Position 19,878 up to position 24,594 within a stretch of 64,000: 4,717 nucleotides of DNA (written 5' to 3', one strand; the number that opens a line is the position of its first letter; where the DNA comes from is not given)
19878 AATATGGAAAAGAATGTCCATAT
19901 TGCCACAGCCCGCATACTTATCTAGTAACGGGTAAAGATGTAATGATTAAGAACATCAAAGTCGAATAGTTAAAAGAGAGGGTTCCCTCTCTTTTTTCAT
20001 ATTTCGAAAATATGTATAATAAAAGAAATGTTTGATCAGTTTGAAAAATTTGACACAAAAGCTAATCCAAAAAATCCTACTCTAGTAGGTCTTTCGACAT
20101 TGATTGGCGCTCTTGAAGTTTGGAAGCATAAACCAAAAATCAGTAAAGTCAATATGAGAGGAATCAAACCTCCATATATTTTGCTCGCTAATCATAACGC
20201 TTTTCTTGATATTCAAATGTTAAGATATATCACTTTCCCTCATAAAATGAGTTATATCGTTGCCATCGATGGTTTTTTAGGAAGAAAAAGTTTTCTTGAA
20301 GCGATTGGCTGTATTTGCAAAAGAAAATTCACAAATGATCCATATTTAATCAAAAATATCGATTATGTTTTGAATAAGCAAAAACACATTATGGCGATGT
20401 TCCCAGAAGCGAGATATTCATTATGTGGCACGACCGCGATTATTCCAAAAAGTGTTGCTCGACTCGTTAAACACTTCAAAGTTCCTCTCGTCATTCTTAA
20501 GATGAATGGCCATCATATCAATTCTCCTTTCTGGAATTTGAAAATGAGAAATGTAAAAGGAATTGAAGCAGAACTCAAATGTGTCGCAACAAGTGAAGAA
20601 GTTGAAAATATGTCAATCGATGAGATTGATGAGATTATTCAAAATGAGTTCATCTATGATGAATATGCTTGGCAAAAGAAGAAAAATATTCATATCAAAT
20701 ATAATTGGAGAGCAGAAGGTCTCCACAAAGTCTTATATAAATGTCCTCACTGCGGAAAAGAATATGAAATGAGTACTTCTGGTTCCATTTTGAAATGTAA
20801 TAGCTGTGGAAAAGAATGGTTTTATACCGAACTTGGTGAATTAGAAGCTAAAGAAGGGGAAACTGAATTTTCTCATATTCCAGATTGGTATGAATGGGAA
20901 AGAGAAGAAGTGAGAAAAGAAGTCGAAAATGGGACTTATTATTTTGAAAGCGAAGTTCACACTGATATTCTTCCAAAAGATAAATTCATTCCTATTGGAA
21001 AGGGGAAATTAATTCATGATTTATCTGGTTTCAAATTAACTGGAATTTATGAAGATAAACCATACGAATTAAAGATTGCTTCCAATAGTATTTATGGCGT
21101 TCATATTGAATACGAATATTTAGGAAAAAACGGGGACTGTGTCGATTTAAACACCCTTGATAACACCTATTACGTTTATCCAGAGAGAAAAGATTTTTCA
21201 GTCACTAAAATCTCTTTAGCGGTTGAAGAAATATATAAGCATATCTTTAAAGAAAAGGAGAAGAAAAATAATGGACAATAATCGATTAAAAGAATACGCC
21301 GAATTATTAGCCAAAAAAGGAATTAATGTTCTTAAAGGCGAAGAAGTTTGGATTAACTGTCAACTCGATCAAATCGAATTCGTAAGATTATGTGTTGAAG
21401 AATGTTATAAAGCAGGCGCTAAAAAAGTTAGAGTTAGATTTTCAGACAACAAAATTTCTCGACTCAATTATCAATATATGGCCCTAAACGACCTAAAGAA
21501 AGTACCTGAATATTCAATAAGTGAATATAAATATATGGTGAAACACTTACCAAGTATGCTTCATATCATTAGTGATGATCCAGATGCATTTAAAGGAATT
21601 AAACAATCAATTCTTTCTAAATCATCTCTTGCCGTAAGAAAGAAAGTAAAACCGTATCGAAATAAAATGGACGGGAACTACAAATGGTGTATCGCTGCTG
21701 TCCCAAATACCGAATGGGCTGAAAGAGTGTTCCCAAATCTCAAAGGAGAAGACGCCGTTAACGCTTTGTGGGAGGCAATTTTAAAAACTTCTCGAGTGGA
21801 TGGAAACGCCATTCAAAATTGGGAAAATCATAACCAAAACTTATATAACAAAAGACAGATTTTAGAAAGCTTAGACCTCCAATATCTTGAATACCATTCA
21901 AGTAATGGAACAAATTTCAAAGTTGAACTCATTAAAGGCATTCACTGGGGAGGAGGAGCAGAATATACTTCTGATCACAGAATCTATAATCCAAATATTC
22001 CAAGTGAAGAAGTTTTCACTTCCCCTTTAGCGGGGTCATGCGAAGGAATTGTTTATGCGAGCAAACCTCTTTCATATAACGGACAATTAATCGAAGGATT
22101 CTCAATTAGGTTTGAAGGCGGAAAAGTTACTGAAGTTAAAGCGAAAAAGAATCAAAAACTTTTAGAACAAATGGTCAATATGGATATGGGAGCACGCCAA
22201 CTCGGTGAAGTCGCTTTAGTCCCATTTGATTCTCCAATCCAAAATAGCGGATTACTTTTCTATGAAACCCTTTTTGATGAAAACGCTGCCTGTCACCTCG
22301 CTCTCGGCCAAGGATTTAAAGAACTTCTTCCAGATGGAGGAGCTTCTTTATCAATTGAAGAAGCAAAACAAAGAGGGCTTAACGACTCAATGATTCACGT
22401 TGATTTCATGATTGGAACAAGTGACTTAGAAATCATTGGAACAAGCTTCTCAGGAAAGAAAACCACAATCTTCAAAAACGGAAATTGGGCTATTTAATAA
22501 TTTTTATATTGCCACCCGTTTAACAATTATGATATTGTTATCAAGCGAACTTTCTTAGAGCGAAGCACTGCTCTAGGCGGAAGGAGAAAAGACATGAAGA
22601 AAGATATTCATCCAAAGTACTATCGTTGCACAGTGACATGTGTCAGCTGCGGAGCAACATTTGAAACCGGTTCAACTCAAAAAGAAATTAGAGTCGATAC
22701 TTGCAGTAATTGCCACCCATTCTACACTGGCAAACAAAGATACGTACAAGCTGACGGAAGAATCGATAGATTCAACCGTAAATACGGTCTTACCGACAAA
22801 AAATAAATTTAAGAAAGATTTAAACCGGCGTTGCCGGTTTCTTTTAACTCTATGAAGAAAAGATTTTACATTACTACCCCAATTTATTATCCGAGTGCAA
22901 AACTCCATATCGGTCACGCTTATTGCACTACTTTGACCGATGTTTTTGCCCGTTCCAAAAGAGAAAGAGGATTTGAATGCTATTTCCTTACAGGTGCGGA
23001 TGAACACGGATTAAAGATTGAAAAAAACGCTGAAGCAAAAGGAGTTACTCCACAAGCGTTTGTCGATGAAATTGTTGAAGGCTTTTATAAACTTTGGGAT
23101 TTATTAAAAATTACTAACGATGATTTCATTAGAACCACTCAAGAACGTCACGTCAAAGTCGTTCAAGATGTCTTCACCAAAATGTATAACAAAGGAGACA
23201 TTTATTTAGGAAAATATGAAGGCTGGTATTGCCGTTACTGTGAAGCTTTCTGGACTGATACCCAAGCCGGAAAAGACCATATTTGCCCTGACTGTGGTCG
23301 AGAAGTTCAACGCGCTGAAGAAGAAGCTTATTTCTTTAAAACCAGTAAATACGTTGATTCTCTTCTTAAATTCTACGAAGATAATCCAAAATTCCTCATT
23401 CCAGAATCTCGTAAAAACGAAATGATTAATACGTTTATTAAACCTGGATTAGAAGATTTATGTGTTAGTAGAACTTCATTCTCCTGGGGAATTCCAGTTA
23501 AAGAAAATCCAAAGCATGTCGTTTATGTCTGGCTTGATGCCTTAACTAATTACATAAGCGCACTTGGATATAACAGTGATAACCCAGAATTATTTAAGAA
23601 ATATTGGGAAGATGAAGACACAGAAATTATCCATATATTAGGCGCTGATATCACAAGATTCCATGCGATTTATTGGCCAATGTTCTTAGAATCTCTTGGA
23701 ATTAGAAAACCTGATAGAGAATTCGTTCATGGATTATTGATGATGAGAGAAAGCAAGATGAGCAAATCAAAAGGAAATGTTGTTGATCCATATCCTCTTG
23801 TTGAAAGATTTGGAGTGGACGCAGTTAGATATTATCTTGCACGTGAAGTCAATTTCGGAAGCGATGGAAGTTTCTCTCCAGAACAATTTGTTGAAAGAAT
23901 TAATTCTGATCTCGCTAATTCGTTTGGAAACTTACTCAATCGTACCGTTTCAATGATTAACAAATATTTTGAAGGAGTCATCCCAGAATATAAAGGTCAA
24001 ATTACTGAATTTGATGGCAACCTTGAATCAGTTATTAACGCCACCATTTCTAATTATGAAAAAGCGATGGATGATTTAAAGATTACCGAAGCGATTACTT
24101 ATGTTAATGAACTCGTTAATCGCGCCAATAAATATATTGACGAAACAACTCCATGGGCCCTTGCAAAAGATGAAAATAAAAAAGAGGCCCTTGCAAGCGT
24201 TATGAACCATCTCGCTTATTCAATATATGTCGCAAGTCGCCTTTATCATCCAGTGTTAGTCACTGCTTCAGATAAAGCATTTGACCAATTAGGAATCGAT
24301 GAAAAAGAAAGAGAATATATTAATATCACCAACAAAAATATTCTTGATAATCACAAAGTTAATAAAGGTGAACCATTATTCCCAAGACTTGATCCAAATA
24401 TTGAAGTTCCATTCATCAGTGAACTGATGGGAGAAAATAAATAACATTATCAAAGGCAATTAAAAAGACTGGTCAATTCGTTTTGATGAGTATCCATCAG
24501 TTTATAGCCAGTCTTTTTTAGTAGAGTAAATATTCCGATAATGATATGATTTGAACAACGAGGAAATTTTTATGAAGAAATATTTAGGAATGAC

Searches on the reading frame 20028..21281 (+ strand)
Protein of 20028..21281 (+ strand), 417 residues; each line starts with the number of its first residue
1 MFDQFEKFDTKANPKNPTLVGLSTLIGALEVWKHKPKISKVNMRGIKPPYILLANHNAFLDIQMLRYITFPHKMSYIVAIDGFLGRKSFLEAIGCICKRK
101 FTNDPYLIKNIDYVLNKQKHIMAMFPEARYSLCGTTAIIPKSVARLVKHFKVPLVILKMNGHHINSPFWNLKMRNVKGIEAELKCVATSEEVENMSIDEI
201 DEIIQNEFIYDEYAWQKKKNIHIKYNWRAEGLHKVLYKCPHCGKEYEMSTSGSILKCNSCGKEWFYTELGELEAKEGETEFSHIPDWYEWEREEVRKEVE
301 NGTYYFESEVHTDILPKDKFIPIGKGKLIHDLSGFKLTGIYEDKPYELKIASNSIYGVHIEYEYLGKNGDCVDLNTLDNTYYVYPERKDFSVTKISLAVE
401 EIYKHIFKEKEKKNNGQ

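Call 64: search_protein_families(library=pfam, proteins=[window:20028-21281:+], max_evalue=0.00001)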
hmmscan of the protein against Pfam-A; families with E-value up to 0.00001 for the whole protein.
window:20028-21281:+ (417 aa): 1 family
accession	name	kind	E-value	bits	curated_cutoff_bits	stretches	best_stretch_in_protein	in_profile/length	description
PF01553.26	Acyltransferase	-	2.8e-06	27.6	23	1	47-155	13-127/132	Acyltransferase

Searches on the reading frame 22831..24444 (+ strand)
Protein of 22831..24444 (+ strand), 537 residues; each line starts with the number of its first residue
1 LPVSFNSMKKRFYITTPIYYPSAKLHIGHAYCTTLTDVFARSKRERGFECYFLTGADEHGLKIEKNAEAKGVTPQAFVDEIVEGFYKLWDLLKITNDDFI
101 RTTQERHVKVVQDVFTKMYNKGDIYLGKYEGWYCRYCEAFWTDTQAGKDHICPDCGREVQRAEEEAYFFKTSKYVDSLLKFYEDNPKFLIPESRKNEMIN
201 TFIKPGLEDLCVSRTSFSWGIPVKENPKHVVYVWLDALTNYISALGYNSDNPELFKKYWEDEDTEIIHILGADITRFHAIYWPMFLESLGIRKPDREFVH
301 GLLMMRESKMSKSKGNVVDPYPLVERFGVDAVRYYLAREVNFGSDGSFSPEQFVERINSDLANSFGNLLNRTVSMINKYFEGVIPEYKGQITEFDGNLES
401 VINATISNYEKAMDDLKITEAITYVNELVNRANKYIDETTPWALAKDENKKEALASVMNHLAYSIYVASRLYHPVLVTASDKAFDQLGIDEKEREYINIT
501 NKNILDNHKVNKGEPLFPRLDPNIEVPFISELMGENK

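Call 64: search_protein_families(library=pfam, proteins=[window:22831-24444:+], max_evalue=0.00001)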
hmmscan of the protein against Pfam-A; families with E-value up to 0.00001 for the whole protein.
window:22831-24444:+ (537 aa): 5 families
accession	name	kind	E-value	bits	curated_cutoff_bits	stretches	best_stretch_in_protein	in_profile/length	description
PF09334.17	tRNA-synt_1g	-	4.8e-114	381.6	20.1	2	163-372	180-390/391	tRNA synthetases class I (M)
PF00133.28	tRNA-synt_1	-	7.4e-28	97.9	22.7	2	8-223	21-243/414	tRNA synthetases class I (I, L, M and V)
PF01406.26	tRNA-synt_1e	-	5.7e-11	42.8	27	0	13-128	13-125/301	tRNA synthetases class I (C) catalytic domain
PF19303.5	Anticodon_3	-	5.8e-08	33.2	23.5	1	389-493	5-107/152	Anticodon binding domain of methionyl tRNA ligase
PF08264.19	Anticodon_1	-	3.9e-06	27.2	25.1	1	397-488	3-94/148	Anticodon-binding domain of tRNA ligase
